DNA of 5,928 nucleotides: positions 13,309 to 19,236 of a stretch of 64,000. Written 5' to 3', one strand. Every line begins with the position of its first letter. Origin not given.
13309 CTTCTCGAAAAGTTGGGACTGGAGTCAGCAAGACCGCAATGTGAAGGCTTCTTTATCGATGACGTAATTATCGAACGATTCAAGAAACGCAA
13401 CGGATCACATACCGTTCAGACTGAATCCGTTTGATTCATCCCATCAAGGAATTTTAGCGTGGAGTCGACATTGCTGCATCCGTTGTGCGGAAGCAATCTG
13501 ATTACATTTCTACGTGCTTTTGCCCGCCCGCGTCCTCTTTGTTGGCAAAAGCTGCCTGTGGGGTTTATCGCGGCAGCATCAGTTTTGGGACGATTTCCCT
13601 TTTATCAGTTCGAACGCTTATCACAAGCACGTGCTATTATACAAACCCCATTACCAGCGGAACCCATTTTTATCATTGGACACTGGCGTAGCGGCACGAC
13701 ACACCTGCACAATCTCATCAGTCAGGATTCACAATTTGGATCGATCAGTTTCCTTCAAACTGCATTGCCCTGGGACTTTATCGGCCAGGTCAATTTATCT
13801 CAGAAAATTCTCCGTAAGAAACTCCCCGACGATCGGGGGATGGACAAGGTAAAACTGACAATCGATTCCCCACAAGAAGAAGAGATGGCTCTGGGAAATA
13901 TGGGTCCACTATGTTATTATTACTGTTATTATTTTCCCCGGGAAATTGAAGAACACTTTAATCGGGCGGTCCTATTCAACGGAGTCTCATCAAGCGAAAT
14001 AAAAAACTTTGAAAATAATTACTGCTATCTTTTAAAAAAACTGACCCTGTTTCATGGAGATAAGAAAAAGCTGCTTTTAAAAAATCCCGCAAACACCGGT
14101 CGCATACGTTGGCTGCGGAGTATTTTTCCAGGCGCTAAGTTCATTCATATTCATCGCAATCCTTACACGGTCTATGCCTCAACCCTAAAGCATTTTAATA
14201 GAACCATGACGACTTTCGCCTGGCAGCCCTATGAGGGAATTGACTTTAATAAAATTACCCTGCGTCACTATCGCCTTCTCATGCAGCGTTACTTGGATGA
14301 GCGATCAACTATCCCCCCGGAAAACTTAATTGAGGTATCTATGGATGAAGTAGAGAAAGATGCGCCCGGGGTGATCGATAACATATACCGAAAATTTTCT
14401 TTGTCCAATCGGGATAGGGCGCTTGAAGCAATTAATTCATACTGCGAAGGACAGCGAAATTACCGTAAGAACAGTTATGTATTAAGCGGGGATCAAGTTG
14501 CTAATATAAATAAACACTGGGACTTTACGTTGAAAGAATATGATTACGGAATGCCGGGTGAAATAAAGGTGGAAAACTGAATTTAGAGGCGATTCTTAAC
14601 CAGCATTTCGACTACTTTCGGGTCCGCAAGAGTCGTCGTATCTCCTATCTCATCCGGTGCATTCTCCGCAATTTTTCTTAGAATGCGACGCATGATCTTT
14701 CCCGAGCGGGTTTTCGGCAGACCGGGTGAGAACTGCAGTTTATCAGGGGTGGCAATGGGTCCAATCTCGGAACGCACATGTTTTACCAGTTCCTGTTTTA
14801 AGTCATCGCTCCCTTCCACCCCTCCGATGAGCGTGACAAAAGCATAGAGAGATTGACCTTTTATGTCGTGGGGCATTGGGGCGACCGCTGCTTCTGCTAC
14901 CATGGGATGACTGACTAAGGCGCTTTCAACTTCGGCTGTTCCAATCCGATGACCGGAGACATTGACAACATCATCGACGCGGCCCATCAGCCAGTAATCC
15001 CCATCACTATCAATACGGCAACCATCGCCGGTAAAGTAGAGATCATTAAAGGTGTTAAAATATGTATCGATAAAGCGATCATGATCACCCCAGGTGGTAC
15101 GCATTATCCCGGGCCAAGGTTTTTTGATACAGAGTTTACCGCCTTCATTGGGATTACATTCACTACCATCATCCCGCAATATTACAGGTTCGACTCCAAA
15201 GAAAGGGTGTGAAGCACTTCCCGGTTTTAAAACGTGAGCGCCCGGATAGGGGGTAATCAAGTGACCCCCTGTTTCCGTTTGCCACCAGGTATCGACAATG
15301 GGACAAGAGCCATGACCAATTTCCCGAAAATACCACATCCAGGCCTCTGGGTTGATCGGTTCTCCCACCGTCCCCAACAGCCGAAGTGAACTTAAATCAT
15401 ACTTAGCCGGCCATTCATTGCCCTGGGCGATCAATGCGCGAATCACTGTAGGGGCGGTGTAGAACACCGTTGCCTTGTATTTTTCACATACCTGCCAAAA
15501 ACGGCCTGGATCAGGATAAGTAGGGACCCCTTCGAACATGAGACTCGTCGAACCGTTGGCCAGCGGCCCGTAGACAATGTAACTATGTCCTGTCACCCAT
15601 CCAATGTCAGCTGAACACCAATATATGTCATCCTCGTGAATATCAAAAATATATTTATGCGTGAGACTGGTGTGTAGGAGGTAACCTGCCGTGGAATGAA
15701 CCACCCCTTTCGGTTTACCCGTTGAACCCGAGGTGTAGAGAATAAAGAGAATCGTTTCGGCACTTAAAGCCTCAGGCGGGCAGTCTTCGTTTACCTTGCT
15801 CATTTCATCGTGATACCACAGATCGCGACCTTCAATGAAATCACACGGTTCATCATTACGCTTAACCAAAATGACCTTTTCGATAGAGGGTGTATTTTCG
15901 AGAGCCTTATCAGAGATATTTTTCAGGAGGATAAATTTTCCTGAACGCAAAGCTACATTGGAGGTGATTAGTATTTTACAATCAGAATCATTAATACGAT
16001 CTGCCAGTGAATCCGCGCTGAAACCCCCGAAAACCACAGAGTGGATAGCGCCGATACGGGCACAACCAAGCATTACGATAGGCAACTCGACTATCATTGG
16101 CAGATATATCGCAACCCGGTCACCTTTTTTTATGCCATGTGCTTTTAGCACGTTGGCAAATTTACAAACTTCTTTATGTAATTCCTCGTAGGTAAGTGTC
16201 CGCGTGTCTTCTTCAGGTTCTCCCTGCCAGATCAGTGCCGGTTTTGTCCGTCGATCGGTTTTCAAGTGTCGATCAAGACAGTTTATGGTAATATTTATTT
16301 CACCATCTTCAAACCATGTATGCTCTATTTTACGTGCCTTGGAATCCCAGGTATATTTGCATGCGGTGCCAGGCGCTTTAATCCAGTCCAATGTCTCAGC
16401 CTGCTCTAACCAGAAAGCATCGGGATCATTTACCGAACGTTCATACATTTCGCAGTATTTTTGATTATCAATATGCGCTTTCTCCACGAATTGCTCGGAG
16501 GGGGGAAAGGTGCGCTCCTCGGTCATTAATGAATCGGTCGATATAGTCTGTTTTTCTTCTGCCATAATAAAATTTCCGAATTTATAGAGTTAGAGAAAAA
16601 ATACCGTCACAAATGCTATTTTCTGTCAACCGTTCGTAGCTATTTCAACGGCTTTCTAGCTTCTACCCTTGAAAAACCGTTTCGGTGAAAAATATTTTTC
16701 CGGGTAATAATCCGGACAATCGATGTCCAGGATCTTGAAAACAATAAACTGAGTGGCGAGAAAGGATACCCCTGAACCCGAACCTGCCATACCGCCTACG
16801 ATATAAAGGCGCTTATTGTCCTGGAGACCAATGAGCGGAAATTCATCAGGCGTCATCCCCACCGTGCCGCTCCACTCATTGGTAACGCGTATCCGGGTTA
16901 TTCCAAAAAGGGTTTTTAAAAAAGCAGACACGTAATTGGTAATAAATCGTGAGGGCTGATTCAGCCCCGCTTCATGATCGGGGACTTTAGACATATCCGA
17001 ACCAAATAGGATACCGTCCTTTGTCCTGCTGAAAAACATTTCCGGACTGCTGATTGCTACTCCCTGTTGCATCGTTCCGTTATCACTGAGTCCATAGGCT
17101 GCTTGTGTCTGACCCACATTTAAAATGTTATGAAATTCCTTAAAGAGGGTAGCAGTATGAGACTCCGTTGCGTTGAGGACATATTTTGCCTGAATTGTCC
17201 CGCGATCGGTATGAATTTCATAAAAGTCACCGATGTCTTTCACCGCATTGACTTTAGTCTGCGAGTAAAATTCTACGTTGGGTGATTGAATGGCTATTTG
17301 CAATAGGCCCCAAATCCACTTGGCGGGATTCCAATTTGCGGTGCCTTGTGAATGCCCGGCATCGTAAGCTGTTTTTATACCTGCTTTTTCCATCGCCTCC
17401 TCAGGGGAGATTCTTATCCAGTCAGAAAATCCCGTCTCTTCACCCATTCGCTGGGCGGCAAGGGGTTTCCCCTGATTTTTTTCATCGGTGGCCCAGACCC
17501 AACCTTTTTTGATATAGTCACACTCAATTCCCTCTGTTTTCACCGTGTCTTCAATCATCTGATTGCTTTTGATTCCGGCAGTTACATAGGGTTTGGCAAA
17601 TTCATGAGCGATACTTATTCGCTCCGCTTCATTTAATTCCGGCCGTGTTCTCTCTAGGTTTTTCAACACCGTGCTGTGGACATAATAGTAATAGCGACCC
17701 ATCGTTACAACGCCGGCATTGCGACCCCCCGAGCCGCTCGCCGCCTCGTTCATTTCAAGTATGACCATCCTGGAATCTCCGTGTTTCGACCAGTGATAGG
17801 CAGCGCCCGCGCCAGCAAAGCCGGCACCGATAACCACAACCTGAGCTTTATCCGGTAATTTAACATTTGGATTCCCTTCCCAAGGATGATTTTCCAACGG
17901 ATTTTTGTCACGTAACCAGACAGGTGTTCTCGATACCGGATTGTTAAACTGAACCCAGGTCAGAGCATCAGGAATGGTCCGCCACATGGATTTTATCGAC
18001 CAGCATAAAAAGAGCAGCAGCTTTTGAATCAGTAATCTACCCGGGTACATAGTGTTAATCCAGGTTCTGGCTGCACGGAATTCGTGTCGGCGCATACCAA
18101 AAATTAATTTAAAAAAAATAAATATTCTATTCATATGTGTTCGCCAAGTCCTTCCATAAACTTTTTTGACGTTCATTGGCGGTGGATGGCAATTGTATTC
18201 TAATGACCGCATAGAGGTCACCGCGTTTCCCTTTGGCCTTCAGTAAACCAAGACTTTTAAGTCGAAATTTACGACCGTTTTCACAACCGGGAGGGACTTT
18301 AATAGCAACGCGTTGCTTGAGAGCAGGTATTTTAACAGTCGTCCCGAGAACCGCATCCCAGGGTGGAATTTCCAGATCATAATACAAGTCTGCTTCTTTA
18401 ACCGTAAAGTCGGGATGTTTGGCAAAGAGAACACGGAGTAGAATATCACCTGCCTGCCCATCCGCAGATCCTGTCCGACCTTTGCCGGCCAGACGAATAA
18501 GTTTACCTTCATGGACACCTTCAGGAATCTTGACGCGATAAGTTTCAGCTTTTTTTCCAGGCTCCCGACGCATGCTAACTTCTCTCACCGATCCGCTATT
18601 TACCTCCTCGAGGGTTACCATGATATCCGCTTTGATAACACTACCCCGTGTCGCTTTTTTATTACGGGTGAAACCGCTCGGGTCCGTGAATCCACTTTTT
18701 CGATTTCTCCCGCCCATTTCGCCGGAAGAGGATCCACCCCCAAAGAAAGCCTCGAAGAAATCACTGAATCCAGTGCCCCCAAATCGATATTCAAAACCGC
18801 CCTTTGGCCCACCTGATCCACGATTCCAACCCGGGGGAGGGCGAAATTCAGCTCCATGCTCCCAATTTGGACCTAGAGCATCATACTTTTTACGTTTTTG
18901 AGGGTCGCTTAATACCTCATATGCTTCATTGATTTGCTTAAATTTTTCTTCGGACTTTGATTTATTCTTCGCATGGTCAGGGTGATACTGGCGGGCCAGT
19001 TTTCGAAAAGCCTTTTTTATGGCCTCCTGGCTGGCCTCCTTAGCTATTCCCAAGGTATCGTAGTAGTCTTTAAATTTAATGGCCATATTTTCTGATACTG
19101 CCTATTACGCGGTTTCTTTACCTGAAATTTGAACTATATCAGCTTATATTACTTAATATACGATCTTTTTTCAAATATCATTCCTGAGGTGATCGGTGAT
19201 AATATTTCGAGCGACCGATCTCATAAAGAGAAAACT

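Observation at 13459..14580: A stand-alone sulfotransferase follows the megasynthase after a 24-nt gap, possibly giving a sulfated lipid product or sulfate-activated chemistry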

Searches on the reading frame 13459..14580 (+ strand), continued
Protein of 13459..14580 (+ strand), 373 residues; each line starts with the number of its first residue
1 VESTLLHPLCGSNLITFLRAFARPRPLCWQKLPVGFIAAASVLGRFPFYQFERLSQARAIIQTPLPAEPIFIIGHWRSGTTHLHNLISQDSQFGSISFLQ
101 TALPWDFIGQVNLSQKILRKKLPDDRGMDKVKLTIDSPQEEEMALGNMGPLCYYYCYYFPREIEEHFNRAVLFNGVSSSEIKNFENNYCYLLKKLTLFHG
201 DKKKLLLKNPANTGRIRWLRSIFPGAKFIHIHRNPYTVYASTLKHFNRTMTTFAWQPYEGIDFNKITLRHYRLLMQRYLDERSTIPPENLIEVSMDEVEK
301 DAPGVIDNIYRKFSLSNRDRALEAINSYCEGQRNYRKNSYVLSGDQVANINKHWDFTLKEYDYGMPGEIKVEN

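Call 79: search_protein_families(library=pfam, proteins=[L100:2921-4219:+, L100:4092-6407:+, L100:6444-7679:-, L099:1598-2896:+, L099:2920-5067:+, L100:59-1672:+], max_evalue=0.001)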
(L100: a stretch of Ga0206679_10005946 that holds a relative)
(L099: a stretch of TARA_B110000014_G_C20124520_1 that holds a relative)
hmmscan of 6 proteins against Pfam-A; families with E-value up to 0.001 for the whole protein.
L100:2921-4219:+ (432 aa): 1 family
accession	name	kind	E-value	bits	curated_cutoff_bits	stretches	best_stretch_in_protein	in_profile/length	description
PF07394.17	DUF1501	-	6.3e-111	371.7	27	1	51-430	1-389/390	Protein of unknown function (DUF1501)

L100:4092-6407:+ (771 aa): 2 families
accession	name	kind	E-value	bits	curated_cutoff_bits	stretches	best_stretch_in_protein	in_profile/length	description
PF07583.16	PSCyt2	-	5.8e-48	164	29.8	1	77-261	1-206/209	Protein of unknown function (DUF1549)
PF07587.16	PSD1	-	1.8e-33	116.4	28.5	2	364-568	4-207/244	Protein of unknown function (DUF1553)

L100:6444-7679:- (411 aa): 1 family
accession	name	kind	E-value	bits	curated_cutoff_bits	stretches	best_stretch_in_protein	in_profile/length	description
PF00155.27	Aminotran_1_2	-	3.5e-38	132.2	19.7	1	39-407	4-361/361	Aminotransferase class I and II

L099:1598-2896:+ (432 aa): 1 family
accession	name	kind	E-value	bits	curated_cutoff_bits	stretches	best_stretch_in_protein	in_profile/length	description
PF07394.17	DUF1501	-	1.7e-115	386.7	27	1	51-430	1-389/390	Protein of unknown function (DUF1501)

L099:2920-5067:+ (715 aa): 2 families
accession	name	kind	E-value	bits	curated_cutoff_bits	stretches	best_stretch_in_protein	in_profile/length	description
PF07583.16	PSCyt2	-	4.6e-43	148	29.8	1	31-215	2-207/209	Protein of unknown function (DUF1549)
PF07587.16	PSD1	-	4.4e-30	105.3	28.5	2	317-519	4-207/244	Protein of unknown function (DUF1553)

L100:59-1672:+ (537 aa): 1 family
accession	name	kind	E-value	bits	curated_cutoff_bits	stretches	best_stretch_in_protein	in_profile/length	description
PF00550.31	PP-binding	-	6.4e-14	52.4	20.8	1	50-113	2-67/67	Phosphopantetheine attachment site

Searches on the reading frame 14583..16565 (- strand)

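Call 5: search_protein_families(library=pfam, proteins=[window:14583-16565:-], max_evalue=0.01)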
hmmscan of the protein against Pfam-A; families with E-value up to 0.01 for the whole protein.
window:14583-16565:- (660 aa): 3 families
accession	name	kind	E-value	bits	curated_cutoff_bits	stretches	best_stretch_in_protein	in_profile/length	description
PF00501.34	AMP-binding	-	4.2e-91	306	29.9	1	106-489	9-381/384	AMP-binding enzyme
PF13193.12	AMP-binding_C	-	2.9e-25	89.4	24.5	1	545-623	1-76/76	AMP-binding enzyme C-terminal domain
PF16177.11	ACAS_N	-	2e-15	56.8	27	1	37-96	1-55/55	Acetyl-coenzyme A synthetase N-terminus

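Call 6: search_protein_families(library=ncbifam, proteins=[window:14583-16565:-], max_evalue=0.01)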
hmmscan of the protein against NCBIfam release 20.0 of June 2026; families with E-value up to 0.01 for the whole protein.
window:14583-16565:- (660 aa): 105 families (the best 25 are shown)
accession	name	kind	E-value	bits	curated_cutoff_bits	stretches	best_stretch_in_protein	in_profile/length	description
NF001208.0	PRK00174.1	subfamily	0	1021.9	657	1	11-658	3-644/649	acetate--CoA ligase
TIGR02188.1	Ac_CoA_lig_AcsA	equivalog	2.4e-292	970.9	724.95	1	33-657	3-628/629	acetate--CoA ligase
NF007815.0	PRK10524.1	equivalog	2.6e-178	594.5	955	1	35-655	2-623/629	propionate--CoA ligase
NF003313.0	PRK04319.1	equivalog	2e-160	534.8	729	1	68-647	23-573/574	acetate--CoA ligase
TIGR02316.1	propion_prpE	equivalog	2.8e-159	531.7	827.4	1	36-654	2-621/628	propionate--CoA ligase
NF002937.0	PRK03584.1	subfamily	3e-100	336.3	639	1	28-656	29-649/657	acetoacetate--CoA ligase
NF047394.1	AcylCoAsynMbcS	equivalog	2.8e-79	267.1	850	1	95-633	16-520/525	acyl-CoA synthetase MbcS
TIGR01217.1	ac_ac_CoA_syn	equivalog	1.2e-77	261.6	520.9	1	33-651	33-640/652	acetoacetate--CoA ligase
NF004837.0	PRK06187.1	subfamily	3.5e-69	233.5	476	1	100-634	16-523/531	long-chain-fatty-acid--CoA ligase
TIGR02262.1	benz_CoA_lig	subfamily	6.1e-62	210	375.25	1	91-631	4-507/508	benzoate-CoA ligase family protein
NF006182.0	PRK08316.1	subfamily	1.4e-52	178.9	663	1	108-634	27-518/523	fatty acyl-CoA synthetase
NF005714.0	PRK07529.1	subfamily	4.3e-52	177.3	632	1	77-633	15-576/640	acyl-CoA synthetase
TIGR03098.1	ligase_PEP_1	hypoth_equivalog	2.4e-50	171.5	592.35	1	120-630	22-515/517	acyl-CoA ligase (AMP-forming), exosortase A system-associated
NF053567.1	HBDA_AROS1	equivalog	1.6e-48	165.4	1000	1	121-632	37-518/523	3-hydroxybenzoate--CoA ligase HbdA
NF006181.0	PRK08314.1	subfamily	2.1e-47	161.6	705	1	122-633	48-554/563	long-chain-fatty-acid--CoA ligase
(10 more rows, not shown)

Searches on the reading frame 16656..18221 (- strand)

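Call 5: search_protein_families(library=pfam, proteins=[window:16656-18221:-], max_evalue=0.01)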
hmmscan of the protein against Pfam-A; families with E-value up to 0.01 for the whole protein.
window:16656-18221:- (521 aa): 7 families
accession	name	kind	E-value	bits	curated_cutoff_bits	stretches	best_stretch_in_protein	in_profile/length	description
PF01266.30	DAO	-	6.1e-40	138.3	27.9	1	128-486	2-343/353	FAD dependent oxidoreductase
PF13738.12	Pyr_redox_3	-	4.4e-07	29.9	30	1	312-352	92-132/305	Pyridine nucleotide-disulphide oxidoreductase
PF00890.30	FAD_binding_2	-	0.00032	20.5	20.4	1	128-327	2-168/414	FAD binding domain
PF03486.20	HI0933_like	-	0.00094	19.1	50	0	127-160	2-35/244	HI0933-like protein Rossmann domain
PF07992.20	Pyr_redox_2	-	0.001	19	26.1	0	127-156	2-30/291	Pyridine nucleotide-disulphide oxidoreductase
PF13450.12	NAD_binding_8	-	0.0015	19.2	21.9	1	130-164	1-34/68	NAD(P)-binding Rossmann-like domain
PF01946.23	Thi4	-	0.0026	17.5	26.2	1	126-165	18-56/235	Thi4 family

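Call 6: search_protein_families(library=ncbifam, proteins=[window:16656-18221:-], max_evalue=0.01)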
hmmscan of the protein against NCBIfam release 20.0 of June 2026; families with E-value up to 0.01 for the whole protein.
window:16656-18221:- (521 aa): 21 families
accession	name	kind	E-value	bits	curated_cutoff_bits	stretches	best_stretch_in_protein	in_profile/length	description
TIGR03329.1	Phn_aa_oxid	hypoth_equivalog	8.8e-23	80.8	632.8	1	108-491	7-385/460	putative aminophosphonate oxidoreductase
NF050086.1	pipecolate_AmaA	exception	1.8e-15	56.6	600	1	119-366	19-247/425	L-pipecolate oxidase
TIGR01373.1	soxB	subfamily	5.5e-15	55.1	529.45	2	304-482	187-367/407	sarcosine oxidase subunit beta family protein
TIGR03364.1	HpnW_proposed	hypoth_equivalog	4.7e-12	45.7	285.1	1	127-174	2-48/365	TIGR03364 family FAD-dependent oxidoreductase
NF001933.0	PRK00711.1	subfamily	2.7e-09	36.5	383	1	306-483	207-385/429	D-amino acid dehydrogenase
NF002480.1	PRK01747.1-1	equivalog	1.3e-07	30.5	540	1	111-173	235-296/645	bifunctional tRNA (5-methylaminomethyl-2-thiouridine)(34)-methyltransferase MnmC2/FAD-dependent 5-carboxymethylaminomethyl-2-thiouridine(34)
NF033460.1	glycerol3P_ox_II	equivalog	2.3e-06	27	460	0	126-175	2-51/361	type 2 glycerol-3-phosphate oxidase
TIGR01813.1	flavo_cyto_c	subfamily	2e-05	23.6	285.45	1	127-174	1-48/444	flavocytochrome c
TIGR02352.1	thiamin_ThiO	equivalog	3e-05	23.3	250.8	1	225-482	74-332/351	glycine oxidase ThiO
NF040505.1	ArsO_flavin_mono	equivalog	0.0001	21.9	425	0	127-164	2-38/346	ArsO family NAD(P)H-dependent flavin-containing monooxygenase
NF002481.1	PRK01747.1-2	equivalog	0.0001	21.3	600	1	105-172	218-285/611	bifunctional tRNA (5-methylaminomethyl-2-thiouridine)(34)-methyltransferase MnmC2/FAD-dependent 5-carboxymethylaminomethyl-2-thiouridine(34)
NF008313.0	PRK11101.1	equivalog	0.00013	20.7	425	1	125-178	8-60/548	anaerobic glycerol-3-phosphate dehydrogenase subunit A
NF008425.0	PRK11259.1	equivalog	0.00018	20.6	257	0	125-163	4-41/377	N-methyl-L-tryptophan oxidase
TIGR00275.1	TIGR00275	subfamily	0.00092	18.1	183.8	0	299-355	104-160/401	aminoacetone oxidase family FAD-binding enzyme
TIGR03197.1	MnmC_Cterm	equivalog_domain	0.00093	18.4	174.2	1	128-172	2-46/400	FAD-dependent 5-carboxymethylaminomethyl-2-thiouridine(34) oxidoreductase MnmC1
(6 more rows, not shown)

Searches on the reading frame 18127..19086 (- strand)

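Call 6: search_protein_families(library=ncbifam, proteins=[window:18127-19086:-], max_evalue=0.01)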
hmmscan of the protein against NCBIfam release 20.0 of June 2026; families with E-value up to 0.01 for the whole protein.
window:18127-19086:- (319 aa): 20 families
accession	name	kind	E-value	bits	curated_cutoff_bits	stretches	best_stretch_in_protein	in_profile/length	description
TIGR02349.1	DnaJ_bact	equivalog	9.5e-71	239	377.2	2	7-175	1-143/354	molecular chaperone DnaJ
NF010892.0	PRK14299.1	equivalog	3.8e-68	229.9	392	1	5-318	3-287/291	chaperone protein DnaJ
NF008035.0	PRK10767.1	subfamily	3.4e-63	213.9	338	2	6-173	4-139/374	molecular chaperone DnaJ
NF007618.0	PRK10266.1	equivalog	1.9e-62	211.5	403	1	4-317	2-293/306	curved DNA-binding protein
NF010871.0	PRK14278.1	equivalog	3.4e-52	177.6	502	2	6-130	3-111/378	molecular chaperone DnaJ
NF010874.0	PRK14281.1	equivalog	9.1e-52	176.5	619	2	6-173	3-161/397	chaperone protein DnaJ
NF010872.0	PRK14279.1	equivalog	8.7e-51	173.2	556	2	6-170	9-168/394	molecular chaperone DnaJ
NF010885.0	PRK14292.1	equivalog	2e-46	158.7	585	2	7-132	3-112/371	chaperone protein DnaJ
NF010894.0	PRK14301.1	equivalog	1.2e-45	156.1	548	2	179-316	211-349/373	chaperone protein DnaJ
NF037946.1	terminal_TopJ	equivalog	4.2e-38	131.4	300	2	6-72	5-70/810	terminal organelle assembly protein TopJ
TIGR03835.1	termin_org_DnaJ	equivalog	1.4e-32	113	512.25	2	6-72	2-67/871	terminal organelle assembly protein TopJ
NF050028.1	CldAdptActJ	equivalog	8.8e-12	45.4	150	1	7-68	3-69/93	cold adaptation protein ActJcold adaptation protein ActJ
TIGR00714.1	hscB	equivalog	3.1e-07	30.6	46.75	1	20-68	5-56/156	Fe-S protein assembly co-chaperone HscB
NF006948.0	PRK09430.1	equivalog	3.3e-07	30.2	162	1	5-61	199-262/267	co-chaperone DjlA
NF003449.0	PRK05014.1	equivalog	1.9e-05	24.9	189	1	17-68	14-70/172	co-chaperone HscB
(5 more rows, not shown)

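Call 83: search_protein_families(library=pfam, proteins=[window:18127-19086:-], max_evalue=0.00001)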
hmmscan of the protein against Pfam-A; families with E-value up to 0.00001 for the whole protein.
window:18127-19086:- (319 aa): 2 families
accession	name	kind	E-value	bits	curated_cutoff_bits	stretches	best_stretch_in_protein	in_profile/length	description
PF01556.23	DnaJ_C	-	5.5e-39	134.1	26.6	1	151-300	1-152/152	DnaJ C terminal domain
PF00226.36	DnaJ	-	7e-27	93.8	27.8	1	7-69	1-63/63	DnaJ domain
